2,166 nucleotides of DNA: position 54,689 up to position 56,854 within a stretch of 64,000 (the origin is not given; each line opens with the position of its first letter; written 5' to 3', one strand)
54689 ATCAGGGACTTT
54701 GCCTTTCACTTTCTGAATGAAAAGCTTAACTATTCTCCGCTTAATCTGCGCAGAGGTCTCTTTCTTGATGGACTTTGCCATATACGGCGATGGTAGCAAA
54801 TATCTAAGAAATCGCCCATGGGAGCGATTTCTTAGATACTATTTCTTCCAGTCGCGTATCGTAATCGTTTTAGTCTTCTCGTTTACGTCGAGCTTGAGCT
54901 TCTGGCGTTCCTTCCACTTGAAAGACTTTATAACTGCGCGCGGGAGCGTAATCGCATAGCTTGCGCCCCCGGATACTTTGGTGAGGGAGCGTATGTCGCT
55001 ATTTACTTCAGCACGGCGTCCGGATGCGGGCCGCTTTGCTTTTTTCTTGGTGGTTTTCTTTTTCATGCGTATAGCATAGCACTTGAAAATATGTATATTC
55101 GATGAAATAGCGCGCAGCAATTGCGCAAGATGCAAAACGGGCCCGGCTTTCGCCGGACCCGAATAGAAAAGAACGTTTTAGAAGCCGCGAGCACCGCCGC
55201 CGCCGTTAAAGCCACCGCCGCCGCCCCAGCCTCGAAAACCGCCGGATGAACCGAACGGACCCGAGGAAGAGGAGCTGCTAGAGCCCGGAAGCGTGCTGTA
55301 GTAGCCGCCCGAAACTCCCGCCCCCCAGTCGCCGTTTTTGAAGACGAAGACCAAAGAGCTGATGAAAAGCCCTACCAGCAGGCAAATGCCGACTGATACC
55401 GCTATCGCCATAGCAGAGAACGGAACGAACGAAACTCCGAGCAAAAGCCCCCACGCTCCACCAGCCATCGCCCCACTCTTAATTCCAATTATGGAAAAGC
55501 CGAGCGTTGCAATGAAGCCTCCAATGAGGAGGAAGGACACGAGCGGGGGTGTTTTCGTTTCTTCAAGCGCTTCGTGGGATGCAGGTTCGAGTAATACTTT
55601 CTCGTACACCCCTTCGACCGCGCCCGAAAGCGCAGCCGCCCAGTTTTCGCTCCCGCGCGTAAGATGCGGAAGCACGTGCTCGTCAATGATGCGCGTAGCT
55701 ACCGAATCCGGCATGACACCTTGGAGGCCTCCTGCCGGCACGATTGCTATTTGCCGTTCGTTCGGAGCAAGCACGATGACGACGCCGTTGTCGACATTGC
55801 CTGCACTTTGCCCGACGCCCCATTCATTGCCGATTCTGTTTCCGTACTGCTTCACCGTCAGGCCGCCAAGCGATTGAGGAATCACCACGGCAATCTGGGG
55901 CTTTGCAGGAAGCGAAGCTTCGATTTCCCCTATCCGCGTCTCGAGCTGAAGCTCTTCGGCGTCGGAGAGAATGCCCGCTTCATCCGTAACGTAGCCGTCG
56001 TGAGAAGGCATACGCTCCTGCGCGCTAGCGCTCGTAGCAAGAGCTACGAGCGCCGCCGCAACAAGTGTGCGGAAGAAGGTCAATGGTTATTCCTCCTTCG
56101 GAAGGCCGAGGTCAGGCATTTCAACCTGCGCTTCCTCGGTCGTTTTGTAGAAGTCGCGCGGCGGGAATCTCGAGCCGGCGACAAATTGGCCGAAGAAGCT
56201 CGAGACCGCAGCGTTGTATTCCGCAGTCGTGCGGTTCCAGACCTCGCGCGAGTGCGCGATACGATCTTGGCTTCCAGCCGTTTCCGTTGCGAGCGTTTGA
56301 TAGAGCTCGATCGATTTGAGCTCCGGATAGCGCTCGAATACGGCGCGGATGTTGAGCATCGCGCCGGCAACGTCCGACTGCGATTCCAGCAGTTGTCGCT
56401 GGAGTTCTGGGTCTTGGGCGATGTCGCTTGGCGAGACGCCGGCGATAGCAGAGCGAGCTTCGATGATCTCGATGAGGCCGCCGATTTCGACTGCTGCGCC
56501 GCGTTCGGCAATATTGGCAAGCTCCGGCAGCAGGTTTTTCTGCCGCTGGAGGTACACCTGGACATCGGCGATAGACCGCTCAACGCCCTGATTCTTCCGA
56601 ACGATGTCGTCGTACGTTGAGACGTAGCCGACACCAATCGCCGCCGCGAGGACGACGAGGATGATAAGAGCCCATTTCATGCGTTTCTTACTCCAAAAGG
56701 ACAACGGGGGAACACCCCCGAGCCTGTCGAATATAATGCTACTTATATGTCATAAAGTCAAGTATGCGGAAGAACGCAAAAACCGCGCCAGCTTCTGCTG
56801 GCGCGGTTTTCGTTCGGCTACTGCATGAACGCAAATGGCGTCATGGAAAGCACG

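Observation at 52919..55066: Low-GC type II restriction-modification module with an AbrB/MazE-fold putative controller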

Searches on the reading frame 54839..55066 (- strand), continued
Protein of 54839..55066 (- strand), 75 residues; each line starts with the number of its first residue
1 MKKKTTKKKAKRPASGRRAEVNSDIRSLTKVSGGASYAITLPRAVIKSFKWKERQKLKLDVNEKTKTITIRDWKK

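Call 76: search_protein_families(library=pfam, proteins=[L062:2237-4138:+, L083:5187-5948:+, L069:5195-5938:+, L043:5231-5932:+, L036:185-685:+, L020:3110-4069:+, L080:200-757:+, L061:5174-5686:+, L021:5195-5497:+, L022:573-920:+], max_evalue=0.01)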
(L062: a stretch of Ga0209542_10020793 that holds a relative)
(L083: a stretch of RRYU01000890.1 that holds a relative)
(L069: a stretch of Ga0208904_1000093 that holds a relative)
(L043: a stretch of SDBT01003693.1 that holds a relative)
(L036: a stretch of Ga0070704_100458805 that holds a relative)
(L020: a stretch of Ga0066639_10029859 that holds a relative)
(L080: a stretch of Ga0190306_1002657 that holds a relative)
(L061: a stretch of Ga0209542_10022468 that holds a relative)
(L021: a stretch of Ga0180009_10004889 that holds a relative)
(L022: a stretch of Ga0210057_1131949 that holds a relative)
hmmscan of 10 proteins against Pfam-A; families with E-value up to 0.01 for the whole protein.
L062:2237-4138:+ (633 aa): 0 families

L083:5187-5948:+ (253 aa): 13 families
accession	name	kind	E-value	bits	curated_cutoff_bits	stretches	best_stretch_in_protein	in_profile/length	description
PF08241.18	Methyltransf_11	-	2.1e-17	64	21.2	1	26-120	1-94/95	Methyltransferase domain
PF13489.12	Methyltransf_23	-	2.9e-16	60.1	27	1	13-146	12-140/164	Methyltransferase domain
PF08242.18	Methyltransf_12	-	6.9e-13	49.6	30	1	26-117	1-96/98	Methyltransferase domain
PF13649.12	Methyltransf_25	-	2.3e-12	47.9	27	1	25-117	1-97/97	Methyltransferase domain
PF13847.12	Methyltransf_31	-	2.4e-11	44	27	1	21-125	3-113/145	Methyltransferase domain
PF02353.26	CMAS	-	1.5e-07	31.5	27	1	24-123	65-166/273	Mycolic acid cyclopropane synthetase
PF05148.21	Methyltransf_8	-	4.4e-05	23.9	27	1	21-120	72-155/219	Hypothetical methyltransferase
PF07021.18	MetW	-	7.7e-05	22.8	21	1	23-131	15-117/193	Methionine biosynthesis protein MetW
PF01209.24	Ubie_methyltran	-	0.00037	20.3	20.1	1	21-120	47-150/233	ubiE/COQ5 methyltransferase family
PF01728.25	FtsJ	-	0.00096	19.6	24.1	1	17-106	18-102/181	FtsJ-like methyltransferase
PF05175.20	MTS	-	0.0021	18.1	23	1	16-101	29-113/170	Methyltransferase small domain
PF03848.20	TehB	-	0.0071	16.2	20.4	0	21-114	30-125/193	Tellurite resistance protein TehB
PF06325.19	PrmA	-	0.0097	15.9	22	0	8-118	152-255/296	Ribosomal protein L11 methyltransferase (PrmA)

L069:5195-5938:+ (247 aa): 1 family
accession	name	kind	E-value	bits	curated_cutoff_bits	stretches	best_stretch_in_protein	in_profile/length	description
PF09359.15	VTC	-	3.4e-42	145.1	23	1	9-235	2-234/235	VTC domain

L043:5231-5932:+ (233 aa): 2 families
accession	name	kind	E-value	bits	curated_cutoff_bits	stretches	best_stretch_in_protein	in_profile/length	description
PF13365.12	Trypsin_2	-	1e-20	75.4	27.6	1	33-194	1-144/144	Trypsin-like peptidase domain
PF00089.32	Trypsin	-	2.3e-10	41.1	20.6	1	32-198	26-198/220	Trypsin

L036:185-685:+ (166 aa): 2 families
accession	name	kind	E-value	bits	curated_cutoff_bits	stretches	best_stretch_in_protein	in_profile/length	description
PF10881.14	DUF2726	-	6.4e-24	84.5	24.7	1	44-159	6-123/126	Protein of unknown function (DUF2726)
PF04480.18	DUF559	-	0.00058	20.1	20.6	1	84-143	35-86/109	Protein of unknown function (DUF559)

L020:3110-4069:+ (320 aa): 2 families
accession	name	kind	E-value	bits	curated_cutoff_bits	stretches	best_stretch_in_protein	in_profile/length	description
PF02646.22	RmuC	-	2.5e-51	174.9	26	1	36-316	1-271/291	RmuC family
PF10778.14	DehI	-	0.0095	16.4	28.9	0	34-98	17-82/148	Halocarboxylic acid dehydrogenase DehI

L080:200-757:+ (185 aa): 11 families
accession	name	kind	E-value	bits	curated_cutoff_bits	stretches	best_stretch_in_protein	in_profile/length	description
PF01583.26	APS_kinase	-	3.7e-61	206.1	21.1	1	14-160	2-151/152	Adenylylsulphate kinase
PF08433.16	KTI12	-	1.1e-08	35.4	22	1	17-133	4-122/271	Chromatin associated protein KTI12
PF13671.12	AAA_33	-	2.1e-08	35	27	1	16-129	1-117/143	AAA domain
PF13238.12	AAA_18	-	3.7e-08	34.3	29.4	1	17-137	1-118/128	AAA domain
PF06414.18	Zeta_toxin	-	9.8e-06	25.6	22.3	1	15-83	17-84/199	Zeta toxin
PF13207.12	AAA_17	-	6.2e-05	23.7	27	1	20-125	1-118/136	AAA domain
PF20720.3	nSTAND3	-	0.00015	21.9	27.2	1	13-60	17-64/155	Novel STAND NTPase 3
PF03266.21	NTPase_1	-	0.00024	21.4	23.9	1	17-67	2-51/168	NTPase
PF01591.24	6PF2K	-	0.00031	20.6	27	1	11-80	10-82/223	6-phosphofructo-2-kinase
PF01656.29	CbiA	-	0.0016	18.8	25.4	1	25-109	10-101/125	CobQ/CobB/MinD/ParA nucleotide binding domain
PF24883.2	NPHP3_N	-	0.002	18.8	24.8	1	15-120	23-117/164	Nephrocystin 3, N-terminal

L061:5174-5686:+ (170 aa): 1 family
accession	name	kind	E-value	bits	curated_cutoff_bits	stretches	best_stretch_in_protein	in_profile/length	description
PF24839.1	DUF7718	-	3.9e-08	33.5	25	1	59-159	6-98/104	Domain of unknown function (DUF7718)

L021:5195-5497:+ (100 aa): 1 family
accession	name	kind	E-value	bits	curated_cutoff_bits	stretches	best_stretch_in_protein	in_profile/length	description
PF11648.16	RIG-I_C-RD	-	0.0016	19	25.6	0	49-84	47-82/117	C-terminal domain of RIG-I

L022:573-920:+ (115 aa): 3 families
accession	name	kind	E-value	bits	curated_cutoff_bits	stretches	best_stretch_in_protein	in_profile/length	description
PF12643.12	MazG-like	-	6.5e-17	62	27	1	32-115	2-85/85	MazG-like family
PF03819.22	MazG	-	3.8e-05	24.3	22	1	26-100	3-70/74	MazG nucleotide pyrophosphohydrolase domain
PF08761.16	dUTPase_2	-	0.00052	20.8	22.9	1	6-96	11-97/162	dUTPase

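Call 78: list_cluster_members(proteins=[P0001, P0045])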
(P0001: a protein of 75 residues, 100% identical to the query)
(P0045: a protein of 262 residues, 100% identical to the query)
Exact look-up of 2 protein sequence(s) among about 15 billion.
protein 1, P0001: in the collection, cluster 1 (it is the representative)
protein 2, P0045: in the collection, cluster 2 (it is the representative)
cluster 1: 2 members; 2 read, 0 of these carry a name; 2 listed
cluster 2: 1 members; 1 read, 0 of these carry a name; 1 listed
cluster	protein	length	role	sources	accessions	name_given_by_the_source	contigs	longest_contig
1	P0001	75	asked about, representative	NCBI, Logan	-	-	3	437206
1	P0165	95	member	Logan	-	-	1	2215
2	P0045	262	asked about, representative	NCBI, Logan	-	-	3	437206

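Call 79: search_protein_representatives(alignment_id=A1)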
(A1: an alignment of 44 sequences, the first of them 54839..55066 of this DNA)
Query: 44 sequences, 62 profile positions. Proteins with E-value up to 0.001 (for the whole library): 417; up to 1e-10: 87; up to 1e-30: 0. The best 150 are listed.
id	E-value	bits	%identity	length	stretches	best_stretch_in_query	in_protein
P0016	3.2e-28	113.3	-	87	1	2-62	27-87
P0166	9.1e-24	99.0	-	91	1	2-62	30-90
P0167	1.3e-22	95.4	-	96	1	2-60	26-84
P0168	2.1e-22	94.6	-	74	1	2-62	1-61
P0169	5.7e-21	90.1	-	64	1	1-61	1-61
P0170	1.2e-20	89.0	-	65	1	2-61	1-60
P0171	2.3e-20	88.1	-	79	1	2-60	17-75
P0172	9.6e-19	82.9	-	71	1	2-61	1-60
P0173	1.6e-18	82.2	-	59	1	1-62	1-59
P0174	7.0e-18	80.2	-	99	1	5-62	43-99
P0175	1.2e-17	79.4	-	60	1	2-62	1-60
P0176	2.8e-17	78.2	-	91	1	2-61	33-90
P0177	6.0e-17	77.2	-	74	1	2-62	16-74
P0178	6.3e-17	77.1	-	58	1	2-62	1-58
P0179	6.4e-17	77.1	-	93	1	2-61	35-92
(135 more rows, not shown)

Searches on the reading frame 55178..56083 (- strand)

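Call 3: search_protein_families(library=pfam, proteins=[window:55178-56083:-], max_evalue=0.1)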
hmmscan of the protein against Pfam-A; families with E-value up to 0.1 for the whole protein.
window:55178-56083:- (301 aa): 1 family
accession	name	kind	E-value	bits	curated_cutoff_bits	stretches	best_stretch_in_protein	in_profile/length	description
PF04536.20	TPM_phosphatase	-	1.8e-28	99.5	22.1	1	32-160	1-123/125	TPM domain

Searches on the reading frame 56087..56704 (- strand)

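Call 3: search_protein_families(library=pfam, proteins=[window:56087-56704:-], max_evalue=0.1)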
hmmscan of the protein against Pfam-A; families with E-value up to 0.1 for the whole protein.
window:56087-56704:- (205 aa): 4 families
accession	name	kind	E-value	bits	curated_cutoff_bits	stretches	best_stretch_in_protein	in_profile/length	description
PF04011.17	LemA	-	3.6e-24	85.7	26.2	1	45-197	2-145/149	LemA family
PF10039.14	DUF2275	-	0.014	16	24.6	1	1-88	27-104/210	Predicted integral membrane protein (DUF2275)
PF18203.6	IPTL-CTERM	-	0.075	13.3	20.8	0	11-25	9-23/28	IPTL-CTERM motif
PF14221.11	DUF4330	-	0.095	13.3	27.6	0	13-75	20-82/167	Domain of unknown function (DUF4330)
